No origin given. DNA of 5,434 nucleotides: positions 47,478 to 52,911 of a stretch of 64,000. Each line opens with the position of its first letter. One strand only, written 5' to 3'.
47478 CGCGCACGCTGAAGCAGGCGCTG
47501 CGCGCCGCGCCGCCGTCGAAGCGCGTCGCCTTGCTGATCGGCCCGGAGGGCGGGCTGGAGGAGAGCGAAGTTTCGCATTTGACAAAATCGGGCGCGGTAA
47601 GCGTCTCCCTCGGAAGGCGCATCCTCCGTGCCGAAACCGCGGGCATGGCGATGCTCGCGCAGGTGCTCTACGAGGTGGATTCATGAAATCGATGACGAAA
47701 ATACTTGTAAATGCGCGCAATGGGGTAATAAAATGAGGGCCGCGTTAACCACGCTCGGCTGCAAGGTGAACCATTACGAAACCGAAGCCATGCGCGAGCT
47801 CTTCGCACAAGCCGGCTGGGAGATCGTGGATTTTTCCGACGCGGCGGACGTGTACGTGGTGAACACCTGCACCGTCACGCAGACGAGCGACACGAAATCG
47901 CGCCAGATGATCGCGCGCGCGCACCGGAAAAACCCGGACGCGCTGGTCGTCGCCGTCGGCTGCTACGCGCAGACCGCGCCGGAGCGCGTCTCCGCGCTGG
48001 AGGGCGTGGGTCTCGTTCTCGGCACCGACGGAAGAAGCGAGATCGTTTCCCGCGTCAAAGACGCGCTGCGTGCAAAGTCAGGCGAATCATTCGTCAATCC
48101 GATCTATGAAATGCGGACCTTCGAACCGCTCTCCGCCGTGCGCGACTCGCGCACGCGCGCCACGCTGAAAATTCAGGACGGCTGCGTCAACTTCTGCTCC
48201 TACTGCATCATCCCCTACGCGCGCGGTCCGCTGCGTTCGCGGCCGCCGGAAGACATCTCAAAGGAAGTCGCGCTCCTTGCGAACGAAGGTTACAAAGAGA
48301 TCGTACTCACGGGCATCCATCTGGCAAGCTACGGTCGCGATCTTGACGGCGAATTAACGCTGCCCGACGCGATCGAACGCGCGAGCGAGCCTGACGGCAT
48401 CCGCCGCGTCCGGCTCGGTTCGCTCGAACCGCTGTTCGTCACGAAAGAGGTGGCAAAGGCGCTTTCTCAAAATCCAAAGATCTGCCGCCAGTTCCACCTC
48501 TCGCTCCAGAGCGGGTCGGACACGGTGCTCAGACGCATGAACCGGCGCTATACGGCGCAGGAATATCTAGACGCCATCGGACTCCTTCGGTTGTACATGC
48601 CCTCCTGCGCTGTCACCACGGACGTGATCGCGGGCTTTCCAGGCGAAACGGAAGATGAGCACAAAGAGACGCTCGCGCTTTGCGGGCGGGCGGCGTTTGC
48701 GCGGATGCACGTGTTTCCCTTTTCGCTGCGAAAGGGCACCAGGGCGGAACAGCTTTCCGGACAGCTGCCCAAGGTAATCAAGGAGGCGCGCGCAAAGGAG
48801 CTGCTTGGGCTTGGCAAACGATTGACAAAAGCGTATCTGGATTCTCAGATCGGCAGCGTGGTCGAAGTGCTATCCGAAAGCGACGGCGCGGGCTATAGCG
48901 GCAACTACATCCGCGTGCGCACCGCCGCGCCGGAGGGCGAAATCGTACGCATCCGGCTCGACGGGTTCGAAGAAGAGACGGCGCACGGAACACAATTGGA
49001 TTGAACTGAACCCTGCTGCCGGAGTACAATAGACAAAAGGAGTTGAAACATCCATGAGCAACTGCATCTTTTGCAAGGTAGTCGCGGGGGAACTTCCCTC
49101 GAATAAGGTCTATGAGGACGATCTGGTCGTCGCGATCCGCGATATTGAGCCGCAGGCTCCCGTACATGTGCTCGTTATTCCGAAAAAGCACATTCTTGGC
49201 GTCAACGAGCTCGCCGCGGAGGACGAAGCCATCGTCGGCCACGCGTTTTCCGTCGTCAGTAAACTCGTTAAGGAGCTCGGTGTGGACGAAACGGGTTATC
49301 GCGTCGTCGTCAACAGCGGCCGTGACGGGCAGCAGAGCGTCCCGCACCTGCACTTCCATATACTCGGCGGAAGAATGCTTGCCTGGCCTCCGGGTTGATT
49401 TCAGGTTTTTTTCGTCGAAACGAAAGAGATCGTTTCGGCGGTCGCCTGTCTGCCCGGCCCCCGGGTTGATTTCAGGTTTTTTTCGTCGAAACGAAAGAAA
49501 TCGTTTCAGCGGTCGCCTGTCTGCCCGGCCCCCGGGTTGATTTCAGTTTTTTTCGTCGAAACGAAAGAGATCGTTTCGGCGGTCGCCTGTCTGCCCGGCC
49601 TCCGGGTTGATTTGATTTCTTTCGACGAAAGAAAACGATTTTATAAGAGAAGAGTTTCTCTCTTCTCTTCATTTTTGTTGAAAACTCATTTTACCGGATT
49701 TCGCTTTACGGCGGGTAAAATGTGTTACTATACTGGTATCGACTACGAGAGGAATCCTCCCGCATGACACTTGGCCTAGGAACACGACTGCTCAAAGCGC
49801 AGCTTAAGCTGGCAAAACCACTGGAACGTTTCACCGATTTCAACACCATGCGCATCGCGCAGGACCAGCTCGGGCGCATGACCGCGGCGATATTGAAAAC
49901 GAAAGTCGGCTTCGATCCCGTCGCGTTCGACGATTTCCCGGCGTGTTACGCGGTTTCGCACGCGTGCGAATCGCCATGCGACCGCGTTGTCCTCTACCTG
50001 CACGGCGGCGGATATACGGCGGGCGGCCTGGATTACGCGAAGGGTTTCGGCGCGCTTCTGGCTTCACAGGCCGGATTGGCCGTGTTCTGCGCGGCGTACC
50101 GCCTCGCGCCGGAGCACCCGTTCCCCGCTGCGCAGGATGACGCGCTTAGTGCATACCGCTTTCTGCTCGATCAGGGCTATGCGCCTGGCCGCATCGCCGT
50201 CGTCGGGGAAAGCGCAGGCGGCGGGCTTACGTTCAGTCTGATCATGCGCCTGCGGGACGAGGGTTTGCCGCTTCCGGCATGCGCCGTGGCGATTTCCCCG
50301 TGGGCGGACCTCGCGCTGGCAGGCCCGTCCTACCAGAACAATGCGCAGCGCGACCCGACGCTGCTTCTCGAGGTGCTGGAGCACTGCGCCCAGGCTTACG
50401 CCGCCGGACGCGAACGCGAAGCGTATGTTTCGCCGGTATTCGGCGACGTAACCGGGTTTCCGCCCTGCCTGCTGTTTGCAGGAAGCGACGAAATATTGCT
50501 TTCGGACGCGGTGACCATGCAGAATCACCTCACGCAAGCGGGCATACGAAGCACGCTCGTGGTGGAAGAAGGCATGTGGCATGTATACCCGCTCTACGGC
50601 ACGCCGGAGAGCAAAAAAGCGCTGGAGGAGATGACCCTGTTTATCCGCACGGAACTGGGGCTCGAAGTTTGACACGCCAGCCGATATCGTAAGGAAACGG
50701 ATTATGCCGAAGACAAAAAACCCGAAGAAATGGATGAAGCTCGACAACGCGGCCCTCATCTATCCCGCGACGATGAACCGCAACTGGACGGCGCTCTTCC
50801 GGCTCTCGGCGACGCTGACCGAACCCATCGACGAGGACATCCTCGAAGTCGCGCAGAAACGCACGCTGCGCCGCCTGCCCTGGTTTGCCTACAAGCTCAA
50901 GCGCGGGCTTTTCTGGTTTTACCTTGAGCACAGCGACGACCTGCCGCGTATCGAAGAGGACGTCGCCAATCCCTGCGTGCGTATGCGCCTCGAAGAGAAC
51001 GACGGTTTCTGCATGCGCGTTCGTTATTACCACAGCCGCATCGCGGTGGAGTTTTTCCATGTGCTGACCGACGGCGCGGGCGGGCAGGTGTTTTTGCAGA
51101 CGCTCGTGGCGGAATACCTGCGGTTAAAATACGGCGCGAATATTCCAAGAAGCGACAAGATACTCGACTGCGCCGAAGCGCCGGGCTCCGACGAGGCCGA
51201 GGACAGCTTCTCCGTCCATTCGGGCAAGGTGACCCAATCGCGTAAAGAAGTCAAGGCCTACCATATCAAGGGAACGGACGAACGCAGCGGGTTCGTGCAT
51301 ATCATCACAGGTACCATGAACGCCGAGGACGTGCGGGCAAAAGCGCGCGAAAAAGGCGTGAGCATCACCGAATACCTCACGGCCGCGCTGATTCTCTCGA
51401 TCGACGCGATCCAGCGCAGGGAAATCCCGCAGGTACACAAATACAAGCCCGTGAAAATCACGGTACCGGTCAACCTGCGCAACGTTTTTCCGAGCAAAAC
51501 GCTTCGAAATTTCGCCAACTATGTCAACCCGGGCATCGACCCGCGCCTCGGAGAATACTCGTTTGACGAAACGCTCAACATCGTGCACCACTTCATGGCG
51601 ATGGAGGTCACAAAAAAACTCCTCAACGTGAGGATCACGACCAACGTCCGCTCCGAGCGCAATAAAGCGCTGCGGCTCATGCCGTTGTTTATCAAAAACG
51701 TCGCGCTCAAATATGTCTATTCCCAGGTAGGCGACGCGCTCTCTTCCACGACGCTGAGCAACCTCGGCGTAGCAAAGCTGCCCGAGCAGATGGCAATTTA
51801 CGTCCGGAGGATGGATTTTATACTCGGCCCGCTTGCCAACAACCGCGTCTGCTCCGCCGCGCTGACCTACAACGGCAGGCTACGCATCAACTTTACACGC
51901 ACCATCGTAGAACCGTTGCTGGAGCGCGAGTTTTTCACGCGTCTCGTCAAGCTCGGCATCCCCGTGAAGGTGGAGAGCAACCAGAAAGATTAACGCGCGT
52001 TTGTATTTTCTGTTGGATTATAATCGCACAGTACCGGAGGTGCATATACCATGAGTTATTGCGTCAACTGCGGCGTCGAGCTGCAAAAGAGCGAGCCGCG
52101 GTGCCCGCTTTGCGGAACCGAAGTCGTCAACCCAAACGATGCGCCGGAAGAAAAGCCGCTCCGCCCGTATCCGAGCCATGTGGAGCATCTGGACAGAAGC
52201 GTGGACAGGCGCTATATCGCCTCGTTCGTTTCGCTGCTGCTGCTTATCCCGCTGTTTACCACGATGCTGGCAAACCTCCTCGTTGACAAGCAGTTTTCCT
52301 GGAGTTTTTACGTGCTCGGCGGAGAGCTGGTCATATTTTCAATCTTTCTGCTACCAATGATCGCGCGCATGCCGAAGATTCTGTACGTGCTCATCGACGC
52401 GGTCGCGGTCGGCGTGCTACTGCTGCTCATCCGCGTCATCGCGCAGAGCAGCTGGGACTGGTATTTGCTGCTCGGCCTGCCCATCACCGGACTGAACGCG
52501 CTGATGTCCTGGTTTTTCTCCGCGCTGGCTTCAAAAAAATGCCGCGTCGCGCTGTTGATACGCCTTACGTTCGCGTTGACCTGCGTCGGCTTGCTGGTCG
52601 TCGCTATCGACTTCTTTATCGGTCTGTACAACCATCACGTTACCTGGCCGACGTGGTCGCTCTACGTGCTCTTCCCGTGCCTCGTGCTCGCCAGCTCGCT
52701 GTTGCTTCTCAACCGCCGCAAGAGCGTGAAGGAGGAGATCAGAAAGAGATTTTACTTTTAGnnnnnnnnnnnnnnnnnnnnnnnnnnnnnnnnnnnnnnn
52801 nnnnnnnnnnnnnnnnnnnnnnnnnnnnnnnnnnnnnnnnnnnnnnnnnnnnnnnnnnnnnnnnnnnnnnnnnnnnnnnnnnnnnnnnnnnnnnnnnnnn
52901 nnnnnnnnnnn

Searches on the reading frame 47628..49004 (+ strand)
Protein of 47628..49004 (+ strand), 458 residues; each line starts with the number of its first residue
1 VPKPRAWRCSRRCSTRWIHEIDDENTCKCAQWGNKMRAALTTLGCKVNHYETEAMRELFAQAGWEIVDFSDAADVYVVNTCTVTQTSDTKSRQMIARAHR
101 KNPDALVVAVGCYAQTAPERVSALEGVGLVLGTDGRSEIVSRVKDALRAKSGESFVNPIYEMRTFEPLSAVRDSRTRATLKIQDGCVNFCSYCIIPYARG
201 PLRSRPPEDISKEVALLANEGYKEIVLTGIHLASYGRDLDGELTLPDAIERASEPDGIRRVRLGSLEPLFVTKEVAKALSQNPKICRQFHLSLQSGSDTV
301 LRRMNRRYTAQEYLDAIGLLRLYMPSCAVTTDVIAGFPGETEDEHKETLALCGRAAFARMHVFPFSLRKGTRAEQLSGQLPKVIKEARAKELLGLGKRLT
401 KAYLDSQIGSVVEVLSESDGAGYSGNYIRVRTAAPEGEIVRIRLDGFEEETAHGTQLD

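Call 58: search_protein_families(library=pfam, proteins=[window:47628-49004:+], max_evalue=0.001)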
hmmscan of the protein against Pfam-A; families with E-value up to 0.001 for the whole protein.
window:47628-49004:+ (458 aa): 2 families
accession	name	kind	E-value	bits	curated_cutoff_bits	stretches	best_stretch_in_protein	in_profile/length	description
PF00919.26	UPF0004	-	1.3e-26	92.9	27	1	38-132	2-98/98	Uncharacterized protein family UPF0004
PF04055.27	Radical_SAM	-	2e-26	93.6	29.5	1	181-351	2-165/166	Radical SAM superfamily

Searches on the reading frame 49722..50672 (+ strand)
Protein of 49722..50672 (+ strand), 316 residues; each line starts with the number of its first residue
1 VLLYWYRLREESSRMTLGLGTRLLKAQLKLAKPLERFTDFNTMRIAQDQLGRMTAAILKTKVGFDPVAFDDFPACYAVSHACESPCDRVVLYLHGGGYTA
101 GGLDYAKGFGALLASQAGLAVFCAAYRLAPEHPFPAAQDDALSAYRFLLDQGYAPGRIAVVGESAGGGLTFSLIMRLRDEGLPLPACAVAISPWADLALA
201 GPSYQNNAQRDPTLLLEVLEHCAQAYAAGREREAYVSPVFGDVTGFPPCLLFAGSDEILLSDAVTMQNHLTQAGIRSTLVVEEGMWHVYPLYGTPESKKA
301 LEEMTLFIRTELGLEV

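Call 58: search_protein_families(library=pfam, proteins=[window:49722-50672:+], max_evalue=0.001)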
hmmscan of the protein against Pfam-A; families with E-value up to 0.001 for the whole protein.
window:49722-50672:+ (316 aa): 3 families
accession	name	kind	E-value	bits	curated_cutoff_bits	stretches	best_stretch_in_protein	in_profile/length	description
PF07859.19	Abhydrolase_3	-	3.6e-49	167.8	25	1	90-289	1-208/210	alpha/beta hydrolase fold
PF10340.15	Say1_Mug180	-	7.9e-13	48.4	21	1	43-235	78-278/374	Steryl acetyl hydrolase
PF20434.5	BD-FAE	-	1.6e-10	41.3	26.8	1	88-170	14-103/215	BD-FAE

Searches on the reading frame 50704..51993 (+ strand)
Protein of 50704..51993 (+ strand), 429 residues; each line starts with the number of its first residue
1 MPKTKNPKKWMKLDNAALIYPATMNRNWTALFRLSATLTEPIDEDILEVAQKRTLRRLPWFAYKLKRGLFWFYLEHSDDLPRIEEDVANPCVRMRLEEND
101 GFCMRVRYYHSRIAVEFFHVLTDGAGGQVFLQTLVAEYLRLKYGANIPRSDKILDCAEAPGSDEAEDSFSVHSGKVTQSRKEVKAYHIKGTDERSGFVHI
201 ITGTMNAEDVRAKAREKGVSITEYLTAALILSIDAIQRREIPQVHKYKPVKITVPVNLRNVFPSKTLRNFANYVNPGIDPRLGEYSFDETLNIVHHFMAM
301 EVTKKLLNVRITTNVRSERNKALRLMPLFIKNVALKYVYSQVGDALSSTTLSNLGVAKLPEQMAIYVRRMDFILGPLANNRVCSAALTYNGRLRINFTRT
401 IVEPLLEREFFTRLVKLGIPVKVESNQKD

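Call 58: search_protein_families(library=pfam, proteins=[window:50704-51993:+], max_evalue=0.001)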
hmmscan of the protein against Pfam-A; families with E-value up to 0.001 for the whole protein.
window:50704-51993:+ (429 aa): 1 family
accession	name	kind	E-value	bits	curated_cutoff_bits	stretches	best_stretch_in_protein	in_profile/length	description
PF07247.17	AATase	-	4.6e-05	22.6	22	1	197-271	269-344/500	Alcohol acetyltransferase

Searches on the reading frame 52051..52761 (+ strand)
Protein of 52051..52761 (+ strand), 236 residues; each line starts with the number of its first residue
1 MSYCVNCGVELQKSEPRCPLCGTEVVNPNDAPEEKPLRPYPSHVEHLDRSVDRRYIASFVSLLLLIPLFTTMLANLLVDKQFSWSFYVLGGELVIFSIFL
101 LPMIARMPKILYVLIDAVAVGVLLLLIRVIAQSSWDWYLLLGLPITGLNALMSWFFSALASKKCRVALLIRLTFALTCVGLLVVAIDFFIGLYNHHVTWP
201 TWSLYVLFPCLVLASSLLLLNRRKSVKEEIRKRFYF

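Call 58: search_protein_families(library=pfam, proteins=[window:52051-52761:+], max_evalue=0.001)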
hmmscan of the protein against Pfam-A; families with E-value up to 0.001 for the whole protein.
window:52051-52761:+ (236 aa): 2 families
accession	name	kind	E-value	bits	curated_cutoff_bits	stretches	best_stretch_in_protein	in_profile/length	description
PF13240.11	Zn_Ribbon_1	-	6.8e-05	23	25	1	3-25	1-23/23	zinc-ribbon domain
PF19845.4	DUF6320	-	0.00023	21.5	29.9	0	53-235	11-185/186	Family of unknown function (DUF6320)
